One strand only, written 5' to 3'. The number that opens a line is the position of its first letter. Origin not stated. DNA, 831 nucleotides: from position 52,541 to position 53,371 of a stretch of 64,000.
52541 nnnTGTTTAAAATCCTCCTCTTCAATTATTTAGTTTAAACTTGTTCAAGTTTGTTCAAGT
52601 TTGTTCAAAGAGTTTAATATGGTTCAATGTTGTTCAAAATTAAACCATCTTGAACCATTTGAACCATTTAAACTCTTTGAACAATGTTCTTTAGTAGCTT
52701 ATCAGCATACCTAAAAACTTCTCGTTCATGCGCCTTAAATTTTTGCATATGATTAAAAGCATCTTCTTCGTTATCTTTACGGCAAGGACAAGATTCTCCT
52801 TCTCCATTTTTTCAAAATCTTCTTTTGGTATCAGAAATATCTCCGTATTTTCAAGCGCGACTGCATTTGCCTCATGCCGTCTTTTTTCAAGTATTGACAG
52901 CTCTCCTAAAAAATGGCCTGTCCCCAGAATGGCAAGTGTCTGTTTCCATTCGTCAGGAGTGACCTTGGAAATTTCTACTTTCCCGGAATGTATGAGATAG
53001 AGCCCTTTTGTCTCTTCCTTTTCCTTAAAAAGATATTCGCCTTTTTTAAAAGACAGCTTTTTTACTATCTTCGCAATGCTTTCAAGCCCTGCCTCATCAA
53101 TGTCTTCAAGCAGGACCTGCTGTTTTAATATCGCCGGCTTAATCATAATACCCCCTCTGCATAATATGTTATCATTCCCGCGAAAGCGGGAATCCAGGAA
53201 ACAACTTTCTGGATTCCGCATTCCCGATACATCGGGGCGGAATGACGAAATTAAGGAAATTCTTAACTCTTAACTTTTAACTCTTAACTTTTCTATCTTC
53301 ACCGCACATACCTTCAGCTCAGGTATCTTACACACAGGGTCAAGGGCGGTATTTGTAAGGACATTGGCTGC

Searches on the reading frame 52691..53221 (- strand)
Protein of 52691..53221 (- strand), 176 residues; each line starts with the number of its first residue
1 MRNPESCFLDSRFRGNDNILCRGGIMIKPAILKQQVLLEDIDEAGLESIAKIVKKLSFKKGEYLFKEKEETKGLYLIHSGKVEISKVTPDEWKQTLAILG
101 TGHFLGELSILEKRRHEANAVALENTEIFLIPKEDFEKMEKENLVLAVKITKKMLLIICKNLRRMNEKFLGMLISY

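Call 10: search_protein_families(library=pfam, proteins=[window:52691-53221:-])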
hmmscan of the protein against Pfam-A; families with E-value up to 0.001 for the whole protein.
window:52691-53221:- (176 aa): 1 family
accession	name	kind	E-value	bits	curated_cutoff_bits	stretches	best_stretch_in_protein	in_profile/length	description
PF00027.35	cNMP_binding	-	1.7e-23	82.8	27.5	1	56-141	2-87/89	Cyclic nucleotide-binding domain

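Call 23: search_protein_families(library=ncbifam, max_evalue=0.00001, proteins=[window:52691-53221:-])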
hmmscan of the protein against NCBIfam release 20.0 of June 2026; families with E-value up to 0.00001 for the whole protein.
window:52691-53221:- (176 aa): 6 families
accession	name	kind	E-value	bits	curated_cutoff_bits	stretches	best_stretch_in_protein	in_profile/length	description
TIGR03896.1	cyc_nuc_ocin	subfamily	4e-12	46.1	161.05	1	36-160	144-268/317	bacteriocin-type transport-associated protein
NF041163.2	encap_f2b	equivalog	6.7e-11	42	400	1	26-151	67-194/450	family 2B encapsulin nanocompartment shell protein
NF058543.1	ActPatMycb56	equivalog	2.2e-09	36.7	460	1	38-141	4-106/317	acetyltransferase Pat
NF008732.0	PRK11753.1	equivalog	2e-08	34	266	1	44-158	14-129/214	cAMP-activated global transcriptional regulator CRP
NF006901.0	PRK09392.1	equivalog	4.8e-08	32.6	211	1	32-154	9-130/236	transcriptional activator FtrB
NF008365.0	PRK11161.1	subfamily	1.1e-07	31.4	228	1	41-147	34-140/250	fumarate/nitrate reduction transcriptional regulator Fnr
